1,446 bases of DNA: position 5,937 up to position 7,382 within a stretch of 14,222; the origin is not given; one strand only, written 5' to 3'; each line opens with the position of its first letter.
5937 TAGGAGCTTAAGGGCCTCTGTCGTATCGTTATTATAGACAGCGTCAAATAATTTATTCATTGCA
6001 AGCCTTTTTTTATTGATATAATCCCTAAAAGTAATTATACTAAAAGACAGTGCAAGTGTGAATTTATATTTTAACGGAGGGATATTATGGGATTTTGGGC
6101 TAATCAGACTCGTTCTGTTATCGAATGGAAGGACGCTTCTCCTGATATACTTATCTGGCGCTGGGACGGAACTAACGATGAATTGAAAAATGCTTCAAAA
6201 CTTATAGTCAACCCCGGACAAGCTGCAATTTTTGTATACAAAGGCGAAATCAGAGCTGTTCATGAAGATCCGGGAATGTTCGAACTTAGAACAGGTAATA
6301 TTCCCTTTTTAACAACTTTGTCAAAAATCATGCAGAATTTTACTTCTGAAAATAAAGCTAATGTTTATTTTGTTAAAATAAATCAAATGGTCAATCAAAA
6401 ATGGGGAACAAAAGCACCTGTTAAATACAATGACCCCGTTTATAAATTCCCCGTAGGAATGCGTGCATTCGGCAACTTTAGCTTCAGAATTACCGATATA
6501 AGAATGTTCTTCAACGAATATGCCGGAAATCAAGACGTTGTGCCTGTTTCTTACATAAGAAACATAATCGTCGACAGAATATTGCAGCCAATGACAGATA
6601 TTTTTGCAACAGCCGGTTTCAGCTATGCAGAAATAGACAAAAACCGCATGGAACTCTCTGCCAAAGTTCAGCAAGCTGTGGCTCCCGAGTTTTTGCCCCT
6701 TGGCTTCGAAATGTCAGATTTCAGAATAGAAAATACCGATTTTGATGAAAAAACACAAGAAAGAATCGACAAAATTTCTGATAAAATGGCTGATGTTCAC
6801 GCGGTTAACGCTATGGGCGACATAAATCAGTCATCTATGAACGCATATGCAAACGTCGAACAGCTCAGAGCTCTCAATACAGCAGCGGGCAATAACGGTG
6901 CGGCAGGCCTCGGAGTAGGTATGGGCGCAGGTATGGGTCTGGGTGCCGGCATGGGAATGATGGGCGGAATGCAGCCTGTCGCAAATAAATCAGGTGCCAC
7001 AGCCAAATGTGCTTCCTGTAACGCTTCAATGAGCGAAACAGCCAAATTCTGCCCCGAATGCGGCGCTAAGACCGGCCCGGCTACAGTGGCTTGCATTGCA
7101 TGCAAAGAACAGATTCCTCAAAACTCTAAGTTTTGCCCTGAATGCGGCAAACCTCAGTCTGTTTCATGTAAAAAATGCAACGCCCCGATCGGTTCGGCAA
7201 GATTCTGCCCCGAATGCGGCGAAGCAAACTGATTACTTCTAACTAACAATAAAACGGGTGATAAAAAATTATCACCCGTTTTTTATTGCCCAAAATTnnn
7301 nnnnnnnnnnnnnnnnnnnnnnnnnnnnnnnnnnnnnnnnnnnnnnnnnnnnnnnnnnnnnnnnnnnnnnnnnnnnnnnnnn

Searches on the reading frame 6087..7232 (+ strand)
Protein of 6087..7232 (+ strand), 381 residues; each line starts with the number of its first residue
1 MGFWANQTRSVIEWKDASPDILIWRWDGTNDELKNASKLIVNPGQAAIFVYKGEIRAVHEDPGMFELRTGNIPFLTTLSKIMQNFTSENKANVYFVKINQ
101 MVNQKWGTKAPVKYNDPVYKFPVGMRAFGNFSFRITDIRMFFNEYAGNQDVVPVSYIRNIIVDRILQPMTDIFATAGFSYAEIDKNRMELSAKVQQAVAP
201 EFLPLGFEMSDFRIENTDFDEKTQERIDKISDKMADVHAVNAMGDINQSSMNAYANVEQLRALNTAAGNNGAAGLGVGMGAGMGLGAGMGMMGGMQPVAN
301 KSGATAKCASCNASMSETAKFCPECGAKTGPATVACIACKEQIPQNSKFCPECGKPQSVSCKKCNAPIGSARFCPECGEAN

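Call 6: search_protein_families(library=pfam, proteins=[window:6087-7232:+], max_evalue=0.01)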
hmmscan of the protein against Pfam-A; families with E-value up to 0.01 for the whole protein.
window:6087-7232:+ (381 aa): 10 families
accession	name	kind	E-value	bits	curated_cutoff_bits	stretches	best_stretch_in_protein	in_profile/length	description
PF13421.11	Band_7_1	-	8.9e-44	150.1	24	1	23-231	1-207/211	SPFH domain-Band 7 family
PF12773.13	DZR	-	1.6e-12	47.8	27.3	2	336-378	1-45/45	Double zinc ribbon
PF13240.11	Zn_Ribbon_1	-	1.6e-10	40.8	25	2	307-328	1-22/23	zinc-ribbon domain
PF01145.31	Band_7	-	2e-09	38.2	23.6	1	40-229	2-157/176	SPFH domain / Band 7 family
PF17032.10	Zn_ribbon_15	-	7e-09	36.8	28.9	1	305-326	52-73/73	zinc-ribbon family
PF13248.11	Zn_ribbon_3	-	2e-05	24.3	27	0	305-328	2-25/26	zinc-ribbon domain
PF09297.16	Zn_ribbon_NUD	-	0.00013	22.1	24.8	0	318-332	2-16/32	NADH pyrophosphatase zinc ribbon domain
PF07191.17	Zn_ribbon_6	-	0.00066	20.1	25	0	301-328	12-38/67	Double zinc ribbon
PF08772.16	Zn_ribbon_NOB1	-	0.00094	19.7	24.9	0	306-329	9-33/72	Nin one binding (NOB1) Zn-ribbon like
PF18912.6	DZR_2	-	0.0018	18.5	27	0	307-329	9-31/56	Double zinc ribbon domain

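Call 7: search_protein_families(library=ncbifam, proteins=[window:6087-7232:+], max_evalue=0.01)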
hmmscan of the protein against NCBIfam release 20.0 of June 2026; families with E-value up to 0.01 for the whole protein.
window:6087-7232:+ (381 aa): 0 families

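Call 26: find_homologous_proteins(query=window:6087-7232:+, max_evalue=1e-10)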
Query window:6087-7232:+ (381 aa): 4206 proteins with E <= 1e-10 among 8000 candidates; the best 120 are listed.
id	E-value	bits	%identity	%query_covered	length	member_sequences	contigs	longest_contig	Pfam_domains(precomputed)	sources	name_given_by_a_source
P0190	2.1e-255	865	98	100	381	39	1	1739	PF13240.12,PF01145.32,PF12773.14,PF17032.11,PF13421.12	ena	-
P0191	2.7e-220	749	78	100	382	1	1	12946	PF13240.12,PF01145.32,PF12773.14,PF17032.11,PF13421.12,PF13248.12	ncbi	-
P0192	2.0e-214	730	82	100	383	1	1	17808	PF13240.12,PF01145.32,PF12773.14,PF17032.11,PF13421.12,PF13248.12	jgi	jgi:membrane protease subunit (stomatin/prohibitin family)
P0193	1.2e-213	727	82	100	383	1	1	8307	PF13240.12,PF01145.32,PF12773.14,PF17032.11,PF13421.12,PF13248.12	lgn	-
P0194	2.5e-212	723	81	100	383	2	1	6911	PF13240.12,PF01145.32,PF12773.14,PF17032.11,PF13421.12,PF13248.12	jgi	jgi:membrane protease subunit (stomatin/prohibitin family)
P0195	9.8e-208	708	80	99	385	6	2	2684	PF13240.12,PF01145.32,PF12773.14,PF17032.11,PF24463.2,PF13421.12,PF13248.12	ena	-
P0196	8.5e-202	688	77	99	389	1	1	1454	PF18912.7,PF13240.12,PF01145.32,PF12773.14,PF17032.11,PF24463.2,PF13421.12,PF24460.2,PF13248.12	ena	-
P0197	1.7e-194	664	69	99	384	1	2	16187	PF13240.12,PF01145.32,PF12773.14,PF17032.11,PF13421.12,PF13248.12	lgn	-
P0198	1.4e-193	661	69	99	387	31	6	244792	PF13240.12,PF01145.32,PF12773.14,PF17032.11,PF13421.12,PF13248.12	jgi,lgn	-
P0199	1.1e-191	655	70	99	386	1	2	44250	PF13240.12,PF01145.32,PF12773.14,PF17032.11,PF13421.12,PF13248.12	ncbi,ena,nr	ncbi:MAG: SPFH domain-containing protein [Erysipelotrichia bacterium]|nr:SPFH domain-containing prot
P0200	1.3e-191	655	70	99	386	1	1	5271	PF13240.12,PF01145.32,PF12773.14,PF17032.11,PF13421.12,PF13248.12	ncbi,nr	ncbi:MAG: SPFH domain-containing protein [Candidatus Riflebacteria bacterium]|nr:SPFH domain-contain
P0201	2.3e-191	654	72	99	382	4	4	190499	PF13240.12,PF01145.32,PF12773.14,PF17032.11,PF13421.12,PF13248.12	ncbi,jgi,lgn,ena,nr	ncbi:MAG TPA: SPFH domain-containing protein [Candidatus Rifleibacterium sp.]|nr:SPFH domain-contain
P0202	3.7e-190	650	69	99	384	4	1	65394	PF13240.12,PF01145.32,PF12773.14,PF17032.11,PF13421.12,PF13248.12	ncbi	-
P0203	2.2e-188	644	68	99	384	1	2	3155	PF13240.12,PF01145.32,PF12773.14,PF17032.11,PF13421.12,PF13248.12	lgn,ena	-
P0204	3.7e-188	643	69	99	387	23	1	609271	PF13240.12,PF01145.32,PF12773.14,PF17032.11,PF13421.12,PF13248.12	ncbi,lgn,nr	ncbi:MAG: hypothetical protein GQF41_0880 [Candidatus Rifleibacterium amylolyticum]|nr:MAG: hypothet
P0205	4.2e-188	643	72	99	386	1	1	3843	PF13240.12,PF01145.32,PF12773.14,PF17032.11,PF13421.12,PF13248.12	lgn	-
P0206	2.6e-185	634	65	99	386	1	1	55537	PF13240.12,PF01145.32,PF12773.14,PF17032.11,PF13421.12,PF13248.12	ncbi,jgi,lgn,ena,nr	ncbi:MAG: SPFH domain-containing protein [Candidatus Riflebacteria bacterium]|nr:SPFH domain-contain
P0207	1.7e-184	631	65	99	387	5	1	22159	PF13240.12,PF01145.32,PF12773.14,PF17032.11,PF13421.12,PF13248.12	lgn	-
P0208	2.1e-183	628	70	99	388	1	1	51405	PF18912.7,PF13240.12,PF01145.32,PF12773.14,PF17032.11,PF13421.12,PF13248.12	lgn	-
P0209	5.1e-176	603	70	100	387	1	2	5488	PF13240.12,PF01145.32,PF12773.14,PF17032.11,PF13421.12,PF13248.12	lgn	-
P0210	4.1e-173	594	62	99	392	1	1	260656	PF13240.12,PF01145.32,PF12773.14,PF17032.11,PF13421.12,PF13248.12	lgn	-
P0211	1.3e-172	592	66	98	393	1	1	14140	PF13240.12,PF01145.32,PF12773.14,PF17032.11,PF24463.2,PF13421.12,PF13248.12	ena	-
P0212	3.6e-172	591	62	99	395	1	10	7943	PF18912.7,PF13240.12,PF01145.32,PF12773.14,PF17032.11,PF13421.12,PF13248.12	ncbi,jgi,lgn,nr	ncbi:MAG: hypothetical protein PWR01_4194 [Clostridiales bacterium]|jgi:membrane protease subunit (s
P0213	5.9e-170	583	66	98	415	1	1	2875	PF13240.12,PF01145.32,PF12773.14,PF17032.11,PF24463.2,PF13421.12,PF24460.2,PF13248.12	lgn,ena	-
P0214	6.1e-170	583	59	99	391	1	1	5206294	PF13240.12,PF01145.32,PF12773.14,PF17032.11,PF13421.12,PF13248.12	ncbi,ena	-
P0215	2.6e-169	581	65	99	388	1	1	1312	PF13240.12,PF01145.32,PF12773.14,PF17032.11,PF13421.12,PF13248.12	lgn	-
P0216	1.9e-168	578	59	99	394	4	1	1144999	PF13240.12,PF01145.32,PF12773.14,PF17032.11,PF13421.12,PF13248.12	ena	-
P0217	5.8e-168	577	62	99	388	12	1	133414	PF18912.7,PF13240.12,PF01145.32,PF12773.14,PF17032.11,PF13421.12,PF13248.12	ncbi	-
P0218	2.2e-165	568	64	98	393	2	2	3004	PF13240.12,PF01145.32,PF12773.14,PF17032.11,PF13421.12,PF24460.2,PF13248.12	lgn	-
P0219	9.8e-165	566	57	99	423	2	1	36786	PF13240.12,PF01145.32,PF12773.14,PF17032.11,PF13421.12,PF13248.12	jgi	jgi:membrane protease subunit (stomatin/prohibitin family)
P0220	2.4e-164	565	61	99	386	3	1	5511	PF18912.7,PF13240.12,PF01145.32,PF12773.14,PF17032.11,PF13421.12,PF13248.12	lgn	-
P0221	1.0e-161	556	62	99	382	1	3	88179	PF13240.12,PF01145.32,PF12773.14,PF17032.11,PF13421.12,PF13248.12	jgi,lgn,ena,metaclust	metaclust:\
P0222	6.1e-158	544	59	99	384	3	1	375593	PF18912.7,PF13240.12,PF01145.32,PF12773.14,PF17032.11,PF13421.12,PF13248.12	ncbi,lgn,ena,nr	ncbi:MAG: SPFH domain-containing protein [Candidatus Riflebacteria bacterium]|nr:SPFH domain-contain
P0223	2.2e-157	542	56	99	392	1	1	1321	PF13240.12,PF01145.32,PF12773.14,PF17032.11,PF13421.12,PF13248.12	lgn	-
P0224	6.4e-156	537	56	100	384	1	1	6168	PF13240.12,PF01145.32,PF12773.14,PF17032.11,PF13421.12,PF13248.12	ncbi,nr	ncbi:SPFH domain-containing protein [bacterium]|nr:SPFH domain-containing protein [bacterium]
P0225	9.1e-156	537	59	99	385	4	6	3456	PF13240.12,PF01145.32,PF12773.14,PF17032.11,PF13421.12,PF13248.12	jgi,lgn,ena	-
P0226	1.9e-155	536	59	99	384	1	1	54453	PF13240.12,PF01145.32,PF12773.14,PF17032.11,PF13421.12,PF13248.12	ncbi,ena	-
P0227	2.5e-154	532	60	99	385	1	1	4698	PF18912.7,PF13240.12,PF01145.32,PF12773.14,PF17032.11,PF13421.12,PF13248.12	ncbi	-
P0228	8.4e-152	524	58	99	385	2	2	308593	PF13240.12,PF01145.32,PF12773.14,PF17032.11,PF13421.12,PF13248.12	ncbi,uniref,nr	ncbi:MAG: hypothetical protein OZSIB_2357 [Candidatus Ozemobacter sibiricus]|uniref:Virion core prot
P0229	9.7e-152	523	60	98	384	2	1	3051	PF13240.12,PF01145.32,PF12773.14,PF17032.11,PF13421.12,PF24460.2,PF13248.12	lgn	-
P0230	3.6e-151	522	57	99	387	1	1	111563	PF13240.12,PF01145.32,PF12773.14,PF17032.11,PF13421.12,PF13248.12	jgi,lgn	jgi:membrane protease subunit (stomatin/prohibitin family)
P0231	1.5e-150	519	55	99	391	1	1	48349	PF18912.7,PF13240.12,PF01145.32,PF12773.14,PF17032.11,PF24463.2,PF13421.12,PF24460.2,PF13248.12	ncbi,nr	ncbi:MAG: SPFH domain-containing protein [Candidatus Riflebacteria bacterium]|nr:SPFH domain-contain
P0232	2.6e-150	519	74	71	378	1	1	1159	PF01145.32,PF13421.12,PF14237.12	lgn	-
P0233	3.1e-150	518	74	71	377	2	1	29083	PF01145.32,PF13421.12,PF14237.12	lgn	-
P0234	3.2e-148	512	73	68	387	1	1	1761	PF01145.32,PF13421.12,PF14237.12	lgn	-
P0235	1.3e-146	507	60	98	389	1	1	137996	PF13240.12,PF01145.32,PF12773.14,PF17032.11,PF13421.12,PF13248.12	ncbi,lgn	ncbi:MAG: SPFH domain-containing protein [Candidatus Ozemobacteraceae bacterium]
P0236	3.1e-146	505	74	71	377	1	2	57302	PF01145.32,PF13421.12,PF14237.12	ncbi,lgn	-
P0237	8.0e-146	504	59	99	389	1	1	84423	PF13240.12,PF01145.32,PF12773.14,PF17032.11,PF13421.12,PF13248.12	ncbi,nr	ncbi:MAG: SPFH domain-containing protein [Candidatus Riflebacteria bacterium]|nr:SPFH domain-contain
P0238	1.1e-145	504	55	99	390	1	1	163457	PF13240.12,PF01145.32,PF12773.14,PF17032.11,PF24463.2,PF13421.12,PF13248.12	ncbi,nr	ncbi:MAG: SPFH domain-containing protein [Candidatus Riflebacteria bacterium]|nr:SPFH domain-contain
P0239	1.2e-145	503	59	98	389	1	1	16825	PF13240.12,PF01145.32,PF12773.14,PF17032.11,PF13421.12,PF13248.12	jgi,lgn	jgi:membrane protease subunit (stomatin/prohibitin family)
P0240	2.2e-145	502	59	93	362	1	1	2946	PF13240.12,PF01145.32,PF12773.14,PF13421.12,PF13248.12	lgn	-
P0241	9.3e-144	497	72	71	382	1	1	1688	PF01145.32,PF13421.12,PF14237.12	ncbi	ncbi:MAG: SPFH domain-containing protein [Candidatus Riflebacteria bacterium]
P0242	1.9e-143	496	73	71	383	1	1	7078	PF01145.32,PF13421.12,PF14237.12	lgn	-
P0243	4.1e-143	495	71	71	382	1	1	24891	PF01145.32,PF13421.12,PF14237.12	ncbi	ncbi:MAG: SPFH domain-containing protein [Candidatus Rifleibacteriota bacterium]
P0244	5.8e-143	495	72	71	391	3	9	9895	PF01145.32,PF13421.12,PF14237.12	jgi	jgi:membrane protease subunit (stomatin/prohibitin family)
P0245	6.9e-143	494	58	99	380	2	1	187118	PF18912.7,PF13240.12,PF01145.32,PF12773.14,PF17032.11,PF24463.2,PF13421.12,PF13248.12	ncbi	-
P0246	7.9e-142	491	71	71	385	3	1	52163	PF01145.32,PF13421.12,PF14237.12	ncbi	ncbi:MAG: SPFH domain-containing protein [Candidatus Rifleibacteriota bacterium]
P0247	9.2e-142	491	57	99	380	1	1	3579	PF18912.7,PF13240.12,PF01145.32,PF12773.14,PF17032.11,PF13421.12,PF10571.16,PF13248.12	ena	-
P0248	5.6e-141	488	71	71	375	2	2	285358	PF01145.32,PF13421.12,PF14237.12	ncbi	-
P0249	3.1e-140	486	73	69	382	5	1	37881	PF01145.32,PF13421.12,PF14237.12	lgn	-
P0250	1.3e-138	480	59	93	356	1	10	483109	PF13240.12,PF01145.32,PF12773.14,PF17032.11,PF13421.12,PF13248.12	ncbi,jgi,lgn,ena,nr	ncbi:MAG: SPFH domain-containing protein [Candidatus Riflebacteria bacterium]|nr:SPFH domain-contain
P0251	3.2e-138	479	71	71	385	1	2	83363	PF01145.32,PF13421.12,PF14237.12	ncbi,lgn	ncbi:MAG: SPFH domain-containing protein [Candidatus Rifleibacteriota bacterium]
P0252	5.0e-138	478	55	99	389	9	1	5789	PF13240.12,PF01145.32,PF12773.14,PF17032.11,PF24463.2,PF13421.12,PF13248.12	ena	-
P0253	4.1e-137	475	52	98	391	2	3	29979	PF18912.7,PF13240.12,PF01145.32,PF12773.14,PF17032.11,PF13421.12,PF13248.12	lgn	-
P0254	8.6e-137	474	55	99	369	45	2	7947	PF13240.12,PF01145.32,PF12773.14,PF13421.12,PF13248.12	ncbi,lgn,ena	-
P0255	4.8e-136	472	54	99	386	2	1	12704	PF13240.12,PF01145.32,PF12773.14,PF17032.11,PF24463.2,PF13421.12,PF13248.12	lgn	-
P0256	1.5e-135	470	54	98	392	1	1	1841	PF18912.7,PF13240.12,PF01145.32,PF12773.14,PF17032.11,PF13421.12,PF24460.2,PF13248.12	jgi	jgi:membrane protease subunit (stomatin/prohibitin family)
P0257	1.8e-135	470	51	95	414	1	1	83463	PF18912.7,PF13240.12,PF01145.32,PF12773.14,PF17032.11,PF13421.12,PF24460.2,PF13248.12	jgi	jgi:membrane protease subunit (stomatin/prohibitin family)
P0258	1.3e-134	467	54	98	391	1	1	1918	PF13240.12,PF01145.32,PF12773.14,PF17032.11,PF13421.12,PF13248.12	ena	-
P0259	8.0e-134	464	53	98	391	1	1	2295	PF18912.7,PF13240.12,PF01145.32,PF12773.14,PF17032.11,PF13421.12,PF13248.12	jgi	jgi:membrane protease subunit (stomatin/prohibitin family)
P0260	1.2e-133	464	54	99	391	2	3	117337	PF18912.7,PF13240.12,PF01145.32,PF12773.14,PF17032.11,PF13421.12,PF13248.12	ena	-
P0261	1.7e-133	463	54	98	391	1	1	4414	PF18912.7,PF13240.12,PF01145.32,PF12773.14,PF17032.11,PF24463.2,PF13421.12,PF13248.12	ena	-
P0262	2.3e-133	463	54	98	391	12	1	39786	PF18912.7,PF13240.12,PF01145.32,PF12773.14,PF17032.11,PF24463.2,PF13421.12,PF24460.2,PF13248.12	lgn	-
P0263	5.0e-133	462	54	98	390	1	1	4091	PF18912.7,PF13240.12,PF01145.32,PF12773.14,PF17032.11,PF24463.2,PF13421.12,PF24460.2,PF13248.12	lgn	-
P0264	1.5e-132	460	54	98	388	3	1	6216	PF18912.7,PF13240.12,PF01145.32,PF12773.14,PF17032.11,PF24463.2,PF13421.12,PF24460.2,PF13248.12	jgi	-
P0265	1.8e-132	460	53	98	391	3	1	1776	PF18912.7,PF13240.12,PF01145.32,PF12773.14,PF17032.11,PF24463.2,PF13421.12,PF24460.2,PF13248.12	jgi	jgi:membrane protease subunit (stomatin/prohibitin family)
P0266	2.5e-132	460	54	98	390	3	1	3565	PF18912.7,PF13240.12,PF01145.32,PF12773.14,PF17032.11,PF13421.12,PF24460.2,PF13248.12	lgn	-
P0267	1.9e-130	453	52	98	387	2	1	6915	PF18912.7,PF13240.12,PF01145.32,PF12773.14,PF17032.11,PF24463.2,PF13421.12,PF13248.12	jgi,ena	-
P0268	1.1e-128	448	52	99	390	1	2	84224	PF13240.12,PF01145.32,PF12773.14,PF17032.11,PF13421.12,PF13248.12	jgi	jgi:membrane protease subunit (stomatin/prohibitin family)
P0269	1.1e-126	441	66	76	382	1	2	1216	PF01145.32,PF13421.12,PF14237.12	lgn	-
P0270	5.6e-126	439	62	77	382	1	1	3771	PF01145.32,PF13421.12,PF14237.12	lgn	-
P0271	3.5e-124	433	51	92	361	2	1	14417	PF13240.12,PF01145.32,PF12773.14,PF17032.11,PF13421.12,PF13248.12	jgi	jgi:membrane protease subunit (stomatin/prohibitin family)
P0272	3.9e-124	433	51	99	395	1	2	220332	PF13240.12,PF01145.32,PF12773.14,PF17032.11,PF13421.12,PF13248.12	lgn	-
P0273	9.5e-124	431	49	93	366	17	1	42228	PF13240.12,PF01145.32,PF12773.14,PF17032.11,PF13421.12,PF13248.12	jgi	jgi:membrane protease subunit (stomatin/prohibitin family)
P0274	1.3e-123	431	52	92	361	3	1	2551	PF13240.12,PF01145.32,PF12773.14,PF17032.11,PF13421.12,PF13248.12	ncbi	ncbi:MAG TPA: SPFH domain-containing protein [Polyangia bacterium]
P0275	1.4e-123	431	49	92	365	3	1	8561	PF13240.12,PF01145.32,PF12773.14,PF17032.11,PF13421.12,PF13248.12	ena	-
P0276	2.0e-123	430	50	92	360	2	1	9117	PF13240.12,PF01145.32,PF12773.14,PF17032.11,PF13421.12,PF13248.12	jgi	jgi:membrane protease subunit (stomatin/prohibitin family)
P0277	3.5e-123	429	48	92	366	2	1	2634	PF13240.12,PF01145.32,PF12773.14,PF17032.11,PF13421.12,PF13248.12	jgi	jgi:membrane protease subunit (stomatin/prohibitin family)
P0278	8.3e-123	428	51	92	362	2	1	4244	PF13240.12,PF01145.32,PF12773.14,PF17032.11,PF13421.12,PF13248.12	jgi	jgi:membrane protease subunit (stomatin/prohibitin family)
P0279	1.3e-122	428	49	92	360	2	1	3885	PF13240.12,PF01145.32,PF12773.14,PF17032.11,PF13421.12,PF13248.12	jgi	jgi:membrane protease subunit (stomatin/prohibitin family)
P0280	1.6e-122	427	52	98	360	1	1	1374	PF13240.12,PF01145.32,PF12773.14,PF17032.11,PF13421.12,PF13248.12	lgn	-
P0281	2.0e-122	427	51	93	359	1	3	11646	PF13240.12,PF01145.32,PF12773.14,PF17032.11,PF13421.12,PF13248.12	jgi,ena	-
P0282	3.0e-122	426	50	92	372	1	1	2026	PF13240.12,PF01145.32,PF12773.14,PF17032.11,PF13421.12,PF13248.12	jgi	jgi:membrane protease subunit (stomatin/prohibitin family)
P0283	5.4e-122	426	51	92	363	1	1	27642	PF13240.12,PF01145.32,PF12773.14,PF17032.11,PF13421.12,PF13248.12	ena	-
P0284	4.7e-121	422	49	92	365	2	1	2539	PF13240.12,PF01145.32,PF12773.14,PF17032.11,PF13421.12,PF13248.12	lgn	-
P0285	6.8e-120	419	51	92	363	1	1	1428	PF13240.12,PF01145.32,PF12773.14,PF17032.11,PF13421.12,PF13248.12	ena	-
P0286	7.2e-118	412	49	92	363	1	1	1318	PF13240.12,PF01145.32,PF12773.14,PF17032.11,PF13421.12,PF13248.12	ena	-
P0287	5.8e-117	409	51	85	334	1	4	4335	PF13240.12,PF01145.32,PF13421.12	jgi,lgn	jgi:membrane protease subunit (stomatin/prohibitin family)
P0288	1.8e-115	404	51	85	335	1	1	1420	PF13240.12,PF01145.32,PF13421.12,PF13248.12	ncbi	-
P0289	2.5e-110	387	57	70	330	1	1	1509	PF01145.32,PF13421.12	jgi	jgi:membrane protease subunit (stomatin/prohibitin family)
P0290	1.3e-109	385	74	54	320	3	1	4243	PF01145.32,PF13421.12,PF14237.12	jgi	jgi:membrane protease subunit (stomatin/prohibitin family)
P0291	3.3e-109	383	57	70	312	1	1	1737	PF01145.32,PF13421.12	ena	-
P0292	5.5e-109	383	50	85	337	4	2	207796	PF13240.12,PF01145.32,PF13421.12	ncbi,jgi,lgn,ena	-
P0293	1.7e-105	371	48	85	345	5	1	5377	PF13240.12,PF01145.32,PF13421.12,PF13248.12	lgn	-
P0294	1.3e-104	368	50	85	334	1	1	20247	PF13240.12,PF01145.32,PF13421.12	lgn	-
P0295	2.6e-104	367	51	88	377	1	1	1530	PF01145.32,PF13421.12,PF14237.12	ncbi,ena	-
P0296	2.1e-101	358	47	82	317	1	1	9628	PF13240.12,PF01145.32,PF12773.14,PF17032.11,PF13421.12,PF13248.12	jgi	jgi:membrane protease subunit (stomatin/prohibitin family)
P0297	9.3e-99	349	54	73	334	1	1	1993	PF09851.15,PF01145.32,PF13421.12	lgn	-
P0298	2.3e-97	345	53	78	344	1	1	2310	PF09851.15,PF01145.32,PF13421.12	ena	-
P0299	3.5e-97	344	52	78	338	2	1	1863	PF01145.32,PF13421.12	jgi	jgi:membrane protease subunit (stomatin/prohibitin family)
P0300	4.3e-96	340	51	75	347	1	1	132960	PF01145.32,PF13421.12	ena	-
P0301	7.0e-96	340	50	74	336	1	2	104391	PF09851.15,PF01145.32,PF13421.12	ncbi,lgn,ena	-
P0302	8.4e-96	339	54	71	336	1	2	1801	PF09851.15,PF01145.32,PF13421.12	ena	-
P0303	3.0e-95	338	56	76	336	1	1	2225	PF01145.32,PF13421.12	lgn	-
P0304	3.7e-95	337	50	83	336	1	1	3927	PF01145.32,PF13421.12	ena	-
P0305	4.5e-95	337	54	70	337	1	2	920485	PF01145.32,PF13421.12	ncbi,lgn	-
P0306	4.5e-95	337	51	76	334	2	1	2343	PF01145.32,PF13421.12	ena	-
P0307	1.2e-94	336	51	74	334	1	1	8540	PF09851.15,PF01145.32,PF13421.12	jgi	jgi:membrane protease subunit (stomatin/prohibitin family)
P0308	1.2e-94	335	51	79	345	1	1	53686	PF01145.32,PF13421.12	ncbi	-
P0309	2.3e-94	335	55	75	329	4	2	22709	PF09851.15,PF01145.32,PF13421.12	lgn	-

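Call 29: find_encoding_contigs(protein=P0219, flank=6000, max_places=2)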
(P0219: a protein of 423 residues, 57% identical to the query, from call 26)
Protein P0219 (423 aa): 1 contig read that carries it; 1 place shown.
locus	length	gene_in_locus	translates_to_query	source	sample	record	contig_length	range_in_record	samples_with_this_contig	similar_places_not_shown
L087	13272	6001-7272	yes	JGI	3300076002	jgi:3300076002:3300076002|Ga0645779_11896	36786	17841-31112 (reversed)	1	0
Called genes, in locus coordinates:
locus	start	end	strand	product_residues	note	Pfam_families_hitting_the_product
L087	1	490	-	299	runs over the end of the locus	PF00005:ABC_tran, PF13304:AAA_21 (weak)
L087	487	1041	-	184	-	PF00392:GntR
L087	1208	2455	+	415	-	PF00079:Serpin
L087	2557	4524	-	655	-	PF00149:Metallophos (weak), PF02872:5_nucleotid_C (faint)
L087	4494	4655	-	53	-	-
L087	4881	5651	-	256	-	PF12796:Ank_2, PF12796:Ank_2, PF13857:Ank_5 (weak), PF00023:Ank (weak), PF13637:Ank_4, PF00023:Ank (weak), PF12796:Ank_2, PF00023:Ank, +4 more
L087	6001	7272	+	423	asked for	PF13421:Band_7_1, PF01145:Band_7, PF17032:Zn_ribbon_15 (faint), PF12773:DZR, PF13240:Zn_Ribbon_1 (faint), PF12773:DZR, PF13248:Zn_ribbon_3 (weak)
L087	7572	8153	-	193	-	PF07963:N_methyl (weak)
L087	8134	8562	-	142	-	-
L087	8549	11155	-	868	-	-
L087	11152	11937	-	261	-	-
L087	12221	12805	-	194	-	-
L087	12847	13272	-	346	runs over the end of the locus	PF13539:Peptidase_M15_4 (weak)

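Call 30: find_encoding_contigs(protein=P0273, flank=6000, max_places=2)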
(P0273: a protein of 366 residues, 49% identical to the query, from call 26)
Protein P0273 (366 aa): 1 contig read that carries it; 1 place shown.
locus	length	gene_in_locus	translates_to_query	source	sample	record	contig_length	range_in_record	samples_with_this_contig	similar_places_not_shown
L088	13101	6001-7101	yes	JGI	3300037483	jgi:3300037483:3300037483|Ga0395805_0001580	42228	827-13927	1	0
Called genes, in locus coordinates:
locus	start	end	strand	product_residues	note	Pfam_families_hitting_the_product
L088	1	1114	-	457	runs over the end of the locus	PF01134:GIDA (faint), PF02737:3HCDH_N (faint), PF07992:Pyr_redox_2, PF13450:NAD_binding_8 (faint), PF13738:Pyr_redox_3, PF00070:Pyr_redox, PF02852:Pyr_redox_dim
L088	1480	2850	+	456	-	PF01103:Omp85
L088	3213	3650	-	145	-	-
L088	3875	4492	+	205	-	-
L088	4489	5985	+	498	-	PF04280:Tim44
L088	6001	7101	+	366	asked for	PF13421:Band_7_1, PF01145:Band_7, PF17032:Zn_ribbon_15 (faint), PF12773:DZR, PF13240:Zn_Ribbon_1 (faint), PF13248:Zn_ribbon_3 (faint)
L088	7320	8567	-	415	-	PF02321:OEP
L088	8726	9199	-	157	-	PF01047:MarR, PF12802:MarR_2, PF13463:HTH_27 (weak)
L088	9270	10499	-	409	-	PF12704:MacB_PCD, PF02687:FtsX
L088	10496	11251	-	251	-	PF00005:ABC_tran, PF13304:AAA_21 (faint)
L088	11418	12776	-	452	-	PF25917:BSH_RND, PF25876:HH_MFP_RND, PF25944:Beta-barrel_RND (weak), PF25954:Beta-barrel_RND_2, PF25990:Beta-barrel_YknX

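Call 37: search_protein_families(library=padloc, proteins=[window:6087-7232:+], max_evalue=0.001)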
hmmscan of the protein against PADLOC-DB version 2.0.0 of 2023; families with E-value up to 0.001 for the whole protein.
window:6087-7232:+ (381 aa): 0 families
